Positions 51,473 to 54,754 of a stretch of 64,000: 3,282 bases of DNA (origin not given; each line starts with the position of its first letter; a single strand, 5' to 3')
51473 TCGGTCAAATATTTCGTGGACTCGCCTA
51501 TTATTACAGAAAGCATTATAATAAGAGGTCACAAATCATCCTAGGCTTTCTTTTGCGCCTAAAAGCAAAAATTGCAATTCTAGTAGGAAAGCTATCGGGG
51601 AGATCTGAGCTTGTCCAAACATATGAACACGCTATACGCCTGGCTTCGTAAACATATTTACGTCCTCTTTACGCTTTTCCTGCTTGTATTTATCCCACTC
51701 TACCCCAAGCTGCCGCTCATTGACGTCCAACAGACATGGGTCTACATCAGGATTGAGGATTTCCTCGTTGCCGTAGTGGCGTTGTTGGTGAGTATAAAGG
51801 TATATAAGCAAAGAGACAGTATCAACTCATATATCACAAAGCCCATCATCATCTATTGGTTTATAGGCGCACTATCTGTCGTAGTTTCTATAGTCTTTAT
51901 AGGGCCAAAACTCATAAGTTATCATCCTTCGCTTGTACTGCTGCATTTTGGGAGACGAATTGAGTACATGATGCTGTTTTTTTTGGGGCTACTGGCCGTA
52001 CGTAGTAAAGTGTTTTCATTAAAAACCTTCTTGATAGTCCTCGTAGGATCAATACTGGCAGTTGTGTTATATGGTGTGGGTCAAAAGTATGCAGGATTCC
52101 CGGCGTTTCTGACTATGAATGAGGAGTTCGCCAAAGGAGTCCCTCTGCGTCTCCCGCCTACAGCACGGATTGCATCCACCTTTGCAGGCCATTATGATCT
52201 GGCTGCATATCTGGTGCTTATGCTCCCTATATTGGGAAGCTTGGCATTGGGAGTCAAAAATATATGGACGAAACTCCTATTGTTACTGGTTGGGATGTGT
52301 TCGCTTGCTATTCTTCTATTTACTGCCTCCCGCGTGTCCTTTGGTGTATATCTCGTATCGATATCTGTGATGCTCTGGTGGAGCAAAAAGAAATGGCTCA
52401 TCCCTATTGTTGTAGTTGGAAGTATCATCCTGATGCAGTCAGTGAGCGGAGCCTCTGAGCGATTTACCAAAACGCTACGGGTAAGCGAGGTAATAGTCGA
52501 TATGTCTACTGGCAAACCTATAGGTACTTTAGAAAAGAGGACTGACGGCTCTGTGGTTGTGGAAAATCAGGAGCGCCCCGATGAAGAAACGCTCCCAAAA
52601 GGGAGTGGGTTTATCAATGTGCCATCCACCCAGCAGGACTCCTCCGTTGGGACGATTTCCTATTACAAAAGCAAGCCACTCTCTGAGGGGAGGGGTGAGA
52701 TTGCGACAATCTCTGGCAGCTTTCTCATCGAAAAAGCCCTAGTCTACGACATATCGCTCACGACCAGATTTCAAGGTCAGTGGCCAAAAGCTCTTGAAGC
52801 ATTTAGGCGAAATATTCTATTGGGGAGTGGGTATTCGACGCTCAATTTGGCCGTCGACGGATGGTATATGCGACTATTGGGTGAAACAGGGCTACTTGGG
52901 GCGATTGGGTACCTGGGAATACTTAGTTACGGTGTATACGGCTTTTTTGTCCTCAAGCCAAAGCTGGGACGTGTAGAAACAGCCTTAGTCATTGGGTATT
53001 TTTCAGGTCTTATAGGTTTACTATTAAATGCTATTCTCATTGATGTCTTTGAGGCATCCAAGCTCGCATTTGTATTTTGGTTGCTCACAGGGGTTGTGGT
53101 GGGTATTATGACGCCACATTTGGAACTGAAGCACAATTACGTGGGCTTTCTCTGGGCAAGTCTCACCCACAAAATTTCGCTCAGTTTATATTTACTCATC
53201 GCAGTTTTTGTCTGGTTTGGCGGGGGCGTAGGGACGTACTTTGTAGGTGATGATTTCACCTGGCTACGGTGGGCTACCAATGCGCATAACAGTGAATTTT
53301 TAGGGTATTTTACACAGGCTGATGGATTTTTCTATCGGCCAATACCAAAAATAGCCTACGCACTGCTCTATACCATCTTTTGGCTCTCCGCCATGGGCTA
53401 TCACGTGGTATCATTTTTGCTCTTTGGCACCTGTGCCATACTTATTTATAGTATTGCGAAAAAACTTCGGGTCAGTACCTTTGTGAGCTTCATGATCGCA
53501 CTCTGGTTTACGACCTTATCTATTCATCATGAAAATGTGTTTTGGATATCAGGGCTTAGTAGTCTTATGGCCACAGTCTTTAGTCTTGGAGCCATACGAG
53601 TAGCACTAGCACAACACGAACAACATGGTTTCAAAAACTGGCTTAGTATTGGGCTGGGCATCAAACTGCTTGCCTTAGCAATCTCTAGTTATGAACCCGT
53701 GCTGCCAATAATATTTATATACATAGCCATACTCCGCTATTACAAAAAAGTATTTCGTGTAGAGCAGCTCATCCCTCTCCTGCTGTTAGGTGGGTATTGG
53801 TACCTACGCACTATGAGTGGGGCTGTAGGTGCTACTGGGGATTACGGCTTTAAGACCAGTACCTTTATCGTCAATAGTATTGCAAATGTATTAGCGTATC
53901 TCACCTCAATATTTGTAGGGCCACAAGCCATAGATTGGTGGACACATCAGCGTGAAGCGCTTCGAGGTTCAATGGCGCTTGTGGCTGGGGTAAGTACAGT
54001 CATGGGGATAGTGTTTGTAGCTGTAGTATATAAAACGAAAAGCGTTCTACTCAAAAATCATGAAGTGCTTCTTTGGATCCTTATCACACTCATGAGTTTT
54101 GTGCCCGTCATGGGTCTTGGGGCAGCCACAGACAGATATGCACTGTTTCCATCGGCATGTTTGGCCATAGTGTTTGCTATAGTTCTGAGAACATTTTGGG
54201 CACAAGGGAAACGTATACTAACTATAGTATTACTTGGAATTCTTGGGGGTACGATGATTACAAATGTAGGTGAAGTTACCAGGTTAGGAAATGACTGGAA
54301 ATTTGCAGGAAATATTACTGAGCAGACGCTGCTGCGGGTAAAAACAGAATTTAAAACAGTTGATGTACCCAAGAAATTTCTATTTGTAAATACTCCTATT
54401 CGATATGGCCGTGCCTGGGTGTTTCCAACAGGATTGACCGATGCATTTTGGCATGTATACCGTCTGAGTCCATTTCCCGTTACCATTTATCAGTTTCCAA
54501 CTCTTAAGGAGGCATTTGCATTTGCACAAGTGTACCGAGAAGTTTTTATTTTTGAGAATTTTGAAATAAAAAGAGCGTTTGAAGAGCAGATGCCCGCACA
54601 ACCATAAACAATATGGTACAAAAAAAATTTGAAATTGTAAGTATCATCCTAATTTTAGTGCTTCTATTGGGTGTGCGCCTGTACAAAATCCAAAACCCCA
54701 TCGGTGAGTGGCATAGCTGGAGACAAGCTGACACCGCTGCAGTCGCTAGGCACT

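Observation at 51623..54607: A ~994-aa fusion of an O-antigen-ligase/polymerase-like domain with a TMTC/PMT-like GT-C domain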

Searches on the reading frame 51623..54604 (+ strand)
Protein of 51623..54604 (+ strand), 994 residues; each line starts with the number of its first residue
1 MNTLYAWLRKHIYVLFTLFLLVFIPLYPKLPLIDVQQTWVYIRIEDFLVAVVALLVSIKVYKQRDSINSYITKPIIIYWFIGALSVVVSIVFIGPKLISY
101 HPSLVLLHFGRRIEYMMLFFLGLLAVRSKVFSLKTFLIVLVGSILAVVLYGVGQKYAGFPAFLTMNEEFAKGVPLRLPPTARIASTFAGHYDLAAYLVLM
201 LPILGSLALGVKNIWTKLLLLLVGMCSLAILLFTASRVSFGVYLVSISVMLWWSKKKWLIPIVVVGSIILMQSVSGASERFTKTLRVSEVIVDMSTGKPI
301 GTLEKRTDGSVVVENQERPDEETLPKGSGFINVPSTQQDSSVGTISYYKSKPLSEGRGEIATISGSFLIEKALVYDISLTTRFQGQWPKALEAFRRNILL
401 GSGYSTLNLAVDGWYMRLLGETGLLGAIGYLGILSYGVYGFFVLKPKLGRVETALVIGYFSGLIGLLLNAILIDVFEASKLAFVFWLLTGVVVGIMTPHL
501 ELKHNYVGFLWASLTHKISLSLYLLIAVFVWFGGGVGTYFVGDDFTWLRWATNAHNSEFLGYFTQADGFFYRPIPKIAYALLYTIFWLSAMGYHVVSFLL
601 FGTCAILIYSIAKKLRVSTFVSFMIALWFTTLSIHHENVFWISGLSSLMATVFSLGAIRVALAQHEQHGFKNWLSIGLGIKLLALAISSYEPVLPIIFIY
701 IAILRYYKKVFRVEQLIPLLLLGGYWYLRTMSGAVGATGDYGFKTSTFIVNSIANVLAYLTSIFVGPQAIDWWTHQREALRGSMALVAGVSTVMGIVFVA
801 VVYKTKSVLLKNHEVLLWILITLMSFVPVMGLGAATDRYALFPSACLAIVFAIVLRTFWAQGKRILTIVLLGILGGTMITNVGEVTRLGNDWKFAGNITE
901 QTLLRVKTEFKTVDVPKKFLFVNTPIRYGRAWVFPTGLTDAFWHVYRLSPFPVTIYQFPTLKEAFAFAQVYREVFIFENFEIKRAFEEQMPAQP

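Call 3: search_protein_families(library=pfam, proteins=[window:51623-54604:+], max_evalue=1)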
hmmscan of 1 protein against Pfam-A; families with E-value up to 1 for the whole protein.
window:51623-54604:+ (994 aa): 0 families

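Call 4: search_protein_families(library=ncbifam, proteins=[window:51623-54604:+], max_evalue=1)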
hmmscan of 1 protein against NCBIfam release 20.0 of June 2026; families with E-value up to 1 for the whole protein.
window:51623-54604:+ (994 aa): 0 families

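Call 7: find_homologous_proteins(query=window:51623-54604:+, max_evalue=0.001)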
Query window:51623-54604:+ (994 aa): 1850 proteins with E <= 0.001 among 8000 candidates; the best 120 are listed.
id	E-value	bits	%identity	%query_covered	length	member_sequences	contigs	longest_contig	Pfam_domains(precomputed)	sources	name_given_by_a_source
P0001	0.0e+0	2193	100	100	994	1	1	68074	-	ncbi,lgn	-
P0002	6.0e-285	966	48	100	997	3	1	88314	-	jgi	jgi:hypothetical protein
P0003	4.1e-280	950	47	99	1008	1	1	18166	-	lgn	-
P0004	9.8e-280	949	47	97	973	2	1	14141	-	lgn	-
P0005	3.6e-279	947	48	99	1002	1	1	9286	-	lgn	-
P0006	7.6e-279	946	47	99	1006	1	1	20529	PF04932.21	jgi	jgi:O-Antigen ligase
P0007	4.5e-277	940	47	99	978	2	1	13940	-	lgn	-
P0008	5.9e-277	940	47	100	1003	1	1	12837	-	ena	-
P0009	8.4e-277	939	47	99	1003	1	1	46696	-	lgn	-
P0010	3.6e-276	937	47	99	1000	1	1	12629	PF04932.21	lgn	-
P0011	4.6e-276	937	47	99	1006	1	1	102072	PF04932.21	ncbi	-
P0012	3.9e-275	934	47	99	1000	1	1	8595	-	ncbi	-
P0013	3.4e-274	931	47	99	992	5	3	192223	-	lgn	-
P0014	7.5e-274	930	46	100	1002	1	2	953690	-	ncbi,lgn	-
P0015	1.0e-272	926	46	100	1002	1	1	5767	-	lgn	-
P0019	3.0e-271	921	46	99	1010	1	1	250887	-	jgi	-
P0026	5.4e-270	917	47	99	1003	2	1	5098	PF04932.21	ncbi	-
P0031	9.2e-269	913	46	99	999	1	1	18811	PF04932.21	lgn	-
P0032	9.5e-269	913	46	99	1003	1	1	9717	PF04932.21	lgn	-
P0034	1.6e-268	912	46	99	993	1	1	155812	PF04932.21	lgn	-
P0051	7.2e-266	903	45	99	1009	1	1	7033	PF04932.21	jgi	jgi:hypothetical protein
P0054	1.3e-265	902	46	99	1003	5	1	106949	PF04932.21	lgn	-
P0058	1.3e-264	899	46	99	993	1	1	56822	PF04932.21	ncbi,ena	-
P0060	2.2e-264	898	47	97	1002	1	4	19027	PF04932.21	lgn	-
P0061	2.2e-264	898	45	99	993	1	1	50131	PF04932.21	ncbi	-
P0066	9.4e-264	896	47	99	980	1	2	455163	PF04932.21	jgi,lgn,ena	jgi:hypothetical protein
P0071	1.8e-263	895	46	100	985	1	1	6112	PF04932.21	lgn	-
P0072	4.7e-263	894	46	99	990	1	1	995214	PF04932.21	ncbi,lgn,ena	-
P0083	6.7e-262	890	47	99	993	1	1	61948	PF04932.21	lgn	-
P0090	7.2e-261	887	45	99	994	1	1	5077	PF04932.21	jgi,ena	-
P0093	2.6e-260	885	46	99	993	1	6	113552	PF04932.21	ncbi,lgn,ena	ncbi:MAG: hypothetical protein AAB937_00315 [Patescibacteria group bacterium]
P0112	6.9e-258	877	44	100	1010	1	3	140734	-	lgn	-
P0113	6.9e-258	877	45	99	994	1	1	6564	PF04932.21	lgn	-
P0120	1.3e-256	873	46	99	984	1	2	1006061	PF04932.21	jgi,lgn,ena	jgi:hypothetical protein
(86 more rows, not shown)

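Call 11: search_solved_structures(query=A1, max_evalue=10, show_alignments=3)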
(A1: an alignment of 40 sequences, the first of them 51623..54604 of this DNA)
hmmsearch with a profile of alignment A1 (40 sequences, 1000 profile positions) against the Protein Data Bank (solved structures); distinct sequences matched with E-value up to 10: 2.
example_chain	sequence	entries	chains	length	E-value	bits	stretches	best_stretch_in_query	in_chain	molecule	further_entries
5mxe_A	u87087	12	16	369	2.6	9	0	923-952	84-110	Photorhabdus asymbiotica lectin PHL | lectin PHL | Photorhabdus asymbitoca lectin PHL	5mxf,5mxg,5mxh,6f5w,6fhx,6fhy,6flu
8q7u_A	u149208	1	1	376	6.9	7.6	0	932-963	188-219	Photorhabdus luminescens subsp. laumondii TTO1 complete genome segment 3/17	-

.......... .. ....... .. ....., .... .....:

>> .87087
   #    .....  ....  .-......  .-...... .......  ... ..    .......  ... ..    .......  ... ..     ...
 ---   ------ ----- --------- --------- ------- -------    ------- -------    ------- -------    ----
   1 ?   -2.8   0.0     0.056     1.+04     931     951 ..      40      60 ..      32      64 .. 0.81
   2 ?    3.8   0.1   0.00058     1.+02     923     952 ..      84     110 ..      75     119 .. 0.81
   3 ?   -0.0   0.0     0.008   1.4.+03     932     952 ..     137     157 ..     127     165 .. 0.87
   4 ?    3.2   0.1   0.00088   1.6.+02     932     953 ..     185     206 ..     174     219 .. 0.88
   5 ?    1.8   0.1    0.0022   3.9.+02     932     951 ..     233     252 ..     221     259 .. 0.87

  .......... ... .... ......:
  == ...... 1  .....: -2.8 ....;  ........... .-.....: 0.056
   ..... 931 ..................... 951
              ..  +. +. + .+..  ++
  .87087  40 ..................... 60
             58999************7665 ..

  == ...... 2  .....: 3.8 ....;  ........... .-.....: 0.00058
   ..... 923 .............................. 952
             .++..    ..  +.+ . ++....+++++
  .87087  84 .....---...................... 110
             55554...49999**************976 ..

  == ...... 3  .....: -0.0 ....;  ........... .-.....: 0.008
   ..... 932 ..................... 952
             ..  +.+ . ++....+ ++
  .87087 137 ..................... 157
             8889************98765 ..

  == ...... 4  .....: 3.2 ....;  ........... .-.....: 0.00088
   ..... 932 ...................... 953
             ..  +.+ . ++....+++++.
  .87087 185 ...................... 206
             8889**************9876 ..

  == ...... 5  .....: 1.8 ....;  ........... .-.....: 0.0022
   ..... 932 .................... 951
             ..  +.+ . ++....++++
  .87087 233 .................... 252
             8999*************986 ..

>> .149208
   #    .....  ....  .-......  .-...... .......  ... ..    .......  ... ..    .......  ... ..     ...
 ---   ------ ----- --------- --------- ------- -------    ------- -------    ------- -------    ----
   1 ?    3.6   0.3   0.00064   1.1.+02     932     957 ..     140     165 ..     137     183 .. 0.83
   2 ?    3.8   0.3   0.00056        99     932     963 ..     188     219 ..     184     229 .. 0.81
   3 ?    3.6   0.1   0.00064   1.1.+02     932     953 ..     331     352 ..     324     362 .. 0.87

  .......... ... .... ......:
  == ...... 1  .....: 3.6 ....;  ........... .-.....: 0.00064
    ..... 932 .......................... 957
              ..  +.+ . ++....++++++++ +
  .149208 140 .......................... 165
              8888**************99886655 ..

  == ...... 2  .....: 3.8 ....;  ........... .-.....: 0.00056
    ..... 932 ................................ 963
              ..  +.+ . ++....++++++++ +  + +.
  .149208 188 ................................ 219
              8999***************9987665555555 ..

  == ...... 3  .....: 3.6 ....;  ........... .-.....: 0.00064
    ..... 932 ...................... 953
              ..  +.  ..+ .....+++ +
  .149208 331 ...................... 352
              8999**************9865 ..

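Call 12: search_protein_families(library=pfam, alignment_id=A1, max_evalue=0.1)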
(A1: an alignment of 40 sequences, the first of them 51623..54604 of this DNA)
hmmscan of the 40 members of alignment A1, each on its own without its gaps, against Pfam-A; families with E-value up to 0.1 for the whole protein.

A. member 1, window:51623-54604:+ (994 aa): 0 families

B. families by the number of members that match (of 40 scanned): 7 families
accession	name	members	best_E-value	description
PF04932.20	Wzy_C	27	1.1e-07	O-Antigen ligase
PF05552.17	MS_channel_1st_1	1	0.0072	Mechanosensitive ion channel, conserved TM helix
PF24284.1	DUF7472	1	0.012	Family of unknown function (DUF7472)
PF21314.2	TM_ErbB1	1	0.025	Epidermal growth factor receptor transmembrane-juxtamembrane segment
PF05493.18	ATP_synt_H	1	0.076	ATP synthase subunit H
PF19451.5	DUF5989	1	0.092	Family of unknown function (DUF5989)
PF02932.22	Neur_chan_memb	1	0.094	Neurotransmitter-gated ion-channel transmembrane region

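Call 13: search_protein_families(library=pfam, proteins=[P0006, P0011, P0054, P0066, P0072, P0093, P0120], max_evalue=1)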
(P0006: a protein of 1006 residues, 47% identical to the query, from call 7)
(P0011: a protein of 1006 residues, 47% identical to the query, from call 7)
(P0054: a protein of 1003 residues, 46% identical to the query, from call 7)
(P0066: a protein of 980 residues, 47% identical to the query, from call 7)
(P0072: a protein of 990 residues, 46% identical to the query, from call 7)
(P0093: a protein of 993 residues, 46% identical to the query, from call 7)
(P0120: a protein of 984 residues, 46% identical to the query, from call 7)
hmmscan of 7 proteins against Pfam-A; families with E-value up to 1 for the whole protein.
P0006 (1006 aa): 1 family
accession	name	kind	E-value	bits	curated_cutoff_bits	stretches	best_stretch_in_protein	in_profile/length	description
PF04932.20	Wzy_C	-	2.8e-06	27.6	31.7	1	223-432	2-149/149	O-Antigen ligase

P0011 (1006 aa): 1 family
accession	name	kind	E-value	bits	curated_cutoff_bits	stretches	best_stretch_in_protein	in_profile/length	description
PF04932.20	Wzy_C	-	4.1e-07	30.3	31.7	1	227-435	6-148/149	O-Antigen ligase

P0054 (1003 aa): 1 family
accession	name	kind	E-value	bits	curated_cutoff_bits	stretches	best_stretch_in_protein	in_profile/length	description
PF04932.20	Wzy_C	-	3.3e-05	24.1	31.7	1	224-434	3-149/149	O-Antigen ligase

P0066 (980 aa): 1 family
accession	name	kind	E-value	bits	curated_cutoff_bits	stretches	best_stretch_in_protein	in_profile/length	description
PF04932.20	Wzy_C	-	3.3e-06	27.4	31.7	1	224-430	3-148/149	O-Antigen ligase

P0072 (990 aa): 1 family
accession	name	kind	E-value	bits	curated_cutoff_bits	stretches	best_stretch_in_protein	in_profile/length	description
PF04932.20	Wzy_C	-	1.6e-05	25.2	31.7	1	223-420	2-138/149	O-Antigen ligase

P0093 (993 aa): 1 family
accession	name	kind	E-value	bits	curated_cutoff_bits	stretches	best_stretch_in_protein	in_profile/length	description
PF04932.20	Wzy_C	-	1.5e-05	25.3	31.7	1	225-431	6-149/149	O-Antigen ligase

P0120 (984 aa): 1 family
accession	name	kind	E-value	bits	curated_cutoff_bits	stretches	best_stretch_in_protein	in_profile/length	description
PF04932.20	Wzy_C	-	1.1e-07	32.2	31.7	1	224-430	3-148/149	O-Antigen ligase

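Call 25: predict_structure(alignment_id=A1)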
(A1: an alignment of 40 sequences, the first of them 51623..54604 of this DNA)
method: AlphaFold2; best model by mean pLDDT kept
length: 994 residues; sequences in the alignment: 40
mean_pLDDT: 77.1   pTM: 0.79
mean pLDDT of the five models: 77.1, 76.8, 74.1, 73.6, 72.9
residues with pLDDT >= 90: 286; 70-90: 464; 50-70: 119; < 50: 125
segments of 3 or more residues with pLDDT < 50: 162-188, 283-346, 356-358, 360-377, 379-381, 407-411, 992-994
pLDDT, mean of each block of 10 residues (from residue 1): 82 90 78 62 79 86 79 92 89 80 80 88 85 89 90 72 37 30 47 86 95 93 92 76 93 95 88 61 45 37 36 31 26 27 48 59 42 44 60 80 55 68 88 93 91 96 87 63 91 88 87 92 94 83 74 64 56 82 71 90 97 93 95 92 89 93 81 86 89 73 67 78 82 62 78 89 89 85 83 84 79 84 88 84 94 90 88 92 92 88 80 78 85 78 76 81 77 85 76 46
secondary structure, 60 per line:
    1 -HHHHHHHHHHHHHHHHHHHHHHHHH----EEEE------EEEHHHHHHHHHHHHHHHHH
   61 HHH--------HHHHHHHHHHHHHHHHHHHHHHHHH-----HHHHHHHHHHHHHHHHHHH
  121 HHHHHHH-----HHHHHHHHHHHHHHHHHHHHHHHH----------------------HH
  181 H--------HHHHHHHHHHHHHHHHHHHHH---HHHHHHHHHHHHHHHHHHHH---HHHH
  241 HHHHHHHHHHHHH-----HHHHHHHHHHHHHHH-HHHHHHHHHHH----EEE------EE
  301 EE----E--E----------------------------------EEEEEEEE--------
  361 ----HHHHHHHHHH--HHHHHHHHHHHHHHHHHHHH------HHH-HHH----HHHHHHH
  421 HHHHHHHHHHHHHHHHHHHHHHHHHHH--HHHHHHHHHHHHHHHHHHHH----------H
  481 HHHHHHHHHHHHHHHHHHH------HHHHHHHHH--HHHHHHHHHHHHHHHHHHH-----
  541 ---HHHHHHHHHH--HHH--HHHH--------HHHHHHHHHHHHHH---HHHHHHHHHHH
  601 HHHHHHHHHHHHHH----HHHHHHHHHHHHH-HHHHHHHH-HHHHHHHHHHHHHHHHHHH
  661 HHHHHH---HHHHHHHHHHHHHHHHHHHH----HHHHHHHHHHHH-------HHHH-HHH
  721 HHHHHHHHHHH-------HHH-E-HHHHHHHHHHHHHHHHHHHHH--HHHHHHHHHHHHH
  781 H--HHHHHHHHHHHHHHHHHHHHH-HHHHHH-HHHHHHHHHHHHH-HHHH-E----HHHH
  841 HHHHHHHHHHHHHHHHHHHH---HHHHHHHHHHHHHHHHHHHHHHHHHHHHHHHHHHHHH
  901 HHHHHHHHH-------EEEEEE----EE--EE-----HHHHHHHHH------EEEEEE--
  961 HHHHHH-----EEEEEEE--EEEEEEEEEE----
elements in order (helices of 4 or more, strands of 3 or more residues): H2-26 E31-34 E41-43 H44-63 H72-96 H102-127 H133-156 H190-210 H214-233 H237-253 H259-273 H275-285 E290-292 E299-302 E345-352 H365-374 H377-396 H414-447 H450-469 H480-499 H506-514 H517-535 H544-553 H561-564 H573-586 H590-614 H619-631 H633-640 H642-666 H670-689 H694-705 H713-716 H718-731 H745-765 H768-781 H784-804 H806-811 H813-825 H827-830 H837-860 H864-909 E917-922 H938-946 E953-958 H961-966 E972-978 E981-990
